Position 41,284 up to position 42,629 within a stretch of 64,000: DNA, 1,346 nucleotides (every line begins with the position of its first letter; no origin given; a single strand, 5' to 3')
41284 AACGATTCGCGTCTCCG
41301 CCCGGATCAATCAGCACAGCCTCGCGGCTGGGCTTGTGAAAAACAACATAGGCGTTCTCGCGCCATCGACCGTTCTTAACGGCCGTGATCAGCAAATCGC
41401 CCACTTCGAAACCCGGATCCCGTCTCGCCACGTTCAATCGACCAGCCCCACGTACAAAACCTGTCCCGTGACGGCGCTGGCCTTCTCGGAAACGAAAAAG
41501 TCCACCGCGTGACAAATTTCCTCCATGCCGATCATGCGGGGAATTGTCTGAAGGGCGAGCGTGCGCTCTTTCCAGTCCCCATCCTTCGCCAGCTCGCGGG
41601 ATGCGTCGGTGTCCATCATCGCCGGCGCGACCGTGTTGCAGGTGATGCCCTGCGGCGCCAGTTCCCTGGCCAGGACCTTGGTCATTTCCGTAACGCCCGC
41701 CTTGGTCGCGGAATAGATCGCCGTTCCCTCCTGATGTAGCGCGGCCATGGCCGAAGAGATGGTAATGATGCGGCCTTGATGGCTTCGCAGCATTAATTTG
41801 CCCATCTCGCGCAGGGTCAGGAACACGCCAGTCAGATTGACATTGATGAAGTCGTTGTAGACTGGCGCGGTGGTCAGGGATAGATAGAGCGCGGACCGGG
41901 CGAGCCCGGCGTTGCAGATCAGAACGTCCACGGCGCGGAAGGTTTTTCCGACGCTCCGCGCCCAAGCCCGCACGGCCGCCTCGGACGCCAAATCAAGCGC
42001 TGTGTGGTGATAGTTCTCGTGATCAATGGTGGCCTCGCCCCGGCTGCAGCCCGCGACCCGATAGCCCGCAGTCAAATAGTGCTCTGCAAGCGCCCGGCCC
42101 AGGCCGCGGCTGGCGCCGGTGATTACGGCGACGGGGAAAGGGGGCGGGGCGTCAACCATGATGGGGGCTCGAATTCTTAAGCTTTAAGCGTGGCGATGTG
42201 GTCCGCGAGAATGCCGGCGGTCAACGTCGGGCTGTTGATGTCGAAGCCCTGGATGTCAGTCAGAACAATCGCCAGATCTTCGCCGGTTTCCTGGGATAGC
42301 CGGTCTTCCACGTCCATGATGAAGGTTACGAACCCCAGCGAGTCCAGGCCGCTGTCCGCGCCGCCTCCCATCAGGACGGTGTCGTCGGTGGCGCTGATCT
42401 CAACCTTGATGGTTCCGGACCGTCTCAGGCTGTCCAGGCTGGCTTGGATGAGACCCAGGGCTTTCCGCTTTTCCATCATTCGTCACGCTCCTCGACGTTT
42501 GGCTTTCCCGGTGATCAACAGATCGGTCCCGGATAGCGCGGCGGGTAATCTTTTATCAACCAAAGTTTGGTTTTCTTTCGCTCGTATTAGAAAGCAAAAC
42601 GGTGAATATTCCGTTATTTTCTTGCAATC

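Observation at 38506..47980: Carrier-protein-based acyl-building line (FkbH, 2 ACPs, KSIII, KRs, DH, MBL, ligase, AAC(3)-like) inside the flagellar glycan island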

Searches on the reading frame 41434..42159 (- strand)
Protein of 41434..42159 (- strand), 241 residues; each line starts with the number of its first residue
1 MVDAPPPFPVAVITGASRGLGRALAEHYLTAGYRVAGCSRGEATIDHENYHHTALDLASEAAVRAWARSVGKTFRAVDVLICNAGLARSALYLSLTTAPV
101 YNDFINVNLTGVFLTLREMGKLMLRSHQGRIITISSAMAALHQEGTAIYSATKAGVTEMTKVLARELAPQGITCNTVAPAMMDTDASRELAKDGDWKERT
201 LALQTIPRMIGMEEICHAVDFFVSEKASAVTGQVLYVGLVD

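Call 4: search_protein_families(library=pfam, proteins=[window:41434-42159:-], max_evalue=0.01)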
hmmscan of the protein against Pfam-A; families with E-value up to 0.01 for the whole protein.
window:41434-42159:- (241 aa): 4 families
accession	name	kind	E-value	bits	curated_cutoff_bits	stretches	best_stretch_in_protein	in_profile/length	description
PF00106.31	adh_short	-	1.1e-45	156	26.6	1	10-192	2-192/195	short chain dehydrogenase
PF13561.12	adh_short_C2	-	9.8e-45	153.4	27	1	15-237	1-231/236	Enoyl-(Acyl carrier protein) reductase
PF01370.27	Epimerase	-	0.001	19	20.9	1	12-69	2-62/240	NAD dependent epimerase/dehydratase family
PF08659.16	KR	-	0.0038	17.6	22.6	0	12-159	4-159/180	KR domain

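Call 5: search_protein_families(library=ncbifam, proteins=[window:41434-42159:-], max_evalue=0.001)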
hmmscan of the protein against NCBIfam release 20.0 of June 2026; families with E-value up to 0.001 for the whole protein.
window:41434-42159:- (241 aa): 227 families (the best 25 are shown)
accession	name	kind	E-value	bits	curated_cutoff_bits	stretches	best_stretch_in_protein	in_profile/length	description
TIGR01830.1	3oxo_ACP_reduc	equivalog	4.1e-48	164.2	297.75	1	11-237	1-234/239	3-oxoacyl-[acyl-carrier-protein] reductase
NF009466.0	PRK12826.1-2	subfamily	5.4e-45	153.8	222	1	10-237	5-240/248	3-oxoacyl-ACP reductase FabG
NF004198.0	PRK05653.1-3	equivalog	2.4e-44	151.7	296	1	10-237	9-242/248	3-oxoacyl-ACP reductase FabG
NF004197.0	PRK05653.1-1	equivalog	2.8e-43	148.4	332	1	10-237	9-242/249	3-oxoacyl-ACP reductase FabG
NF005559.1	PRK07231.1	subfamily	3.8e-42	144.5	215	1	10-237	6-243/249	glucose 1-dehydrogenase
NF005067.0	PRK06484.1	equivalog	1.8e-40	139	713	1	10-237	11-247/524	short chain dehydrogenase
NF005309.0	PRK06841.1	subfamily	9e-38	130.2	286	1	10-237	17-248/255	GolD/DthD family dehydrogenase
TIGR01829.1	AcAcCoA_reduct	subfamily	1.9e-37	129.3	302.1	1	10-236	2-235/242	acetoacetyl-CoA reductase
NF005893.0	PRK07856.1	equivalog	2.3e-37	128.6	255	1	10-237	11-237/255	SDR family oxidoreductase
NF009464.0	PRK12824.1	subfamily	3.8e-37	128.3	269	1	10-237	4-238/245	3-oxoacyl-ACP reductase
NF040605.2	mycolic_FabG1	exception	4.4e-37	128.1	420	1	12-237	5-225/233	3-oxoacyl-ACP reductase FabG1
NF004778.0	PRK06124.1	equivalog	2.4e-36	125.5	303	1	10-237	13-248/256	SDR family oxidoreductase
NF006074.0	PRK08220.1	equivalog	3.9e-36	124.9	312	1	11-237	11-243/251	2,3-dihydro-2,3-dihydroxybenzoate dehydrogenase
NF004199.0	PRK05653.1-4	equivalog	1.3e-35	123.2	301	1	11-237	8-241/247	3-oxoacyl-ACP reductase FabG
NF006072.0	PRK08217.1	subfamily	3.3e-35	122.1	298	1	10-236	7-246/253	3-ketoacyl-(acyl-carrier-protein) reductase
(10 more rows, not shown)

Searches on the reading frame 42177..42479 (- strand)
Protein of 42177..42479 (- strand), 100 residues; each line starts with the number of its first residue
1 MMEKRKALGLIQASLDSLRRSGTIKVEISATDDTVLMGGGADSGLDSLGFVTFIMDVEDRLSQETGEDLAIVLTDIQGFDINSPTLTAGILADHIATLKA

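Call 4: search_protein_families(library=pfam, proteins=[window:42177-42479:-], max_evalue=0.01)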
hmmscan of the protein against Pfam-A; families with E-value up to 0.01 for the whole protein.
window:42177-42479:- (100 aa): 0 families

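Call 5: search_protein_families(library=ncbifam, proteins=[window:42177-42479:-], max_evalue=0.001)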
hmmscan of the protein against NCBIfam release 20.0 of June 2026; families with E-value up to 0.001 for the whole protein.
window:42177-42479:- (100 aa): 0 families

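Call 60: search_solved_structures(query=A2, max_evalue=1)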
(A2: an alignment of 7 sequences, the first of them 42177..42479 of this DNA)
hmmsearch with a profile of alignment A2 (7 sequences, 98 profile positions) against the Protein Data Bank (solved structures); distinct sequences matched with E-value up to 1: 4.
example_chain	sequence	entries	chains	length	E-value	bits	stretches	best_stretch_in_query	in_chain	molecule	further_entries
2l4b_A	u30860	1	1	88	0.0007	23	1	26-76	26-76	Acyl carrier protein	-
2lki_A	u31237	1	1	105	0.047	17.1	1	25-66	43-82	Putative uncharacterized protein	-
3gzl_A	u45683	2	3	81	0.26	14.7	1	23-76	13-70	Acyl carrier protein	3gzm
2fq0_A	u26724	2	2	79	0.28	14.7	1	23-76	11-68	acyl carrier protein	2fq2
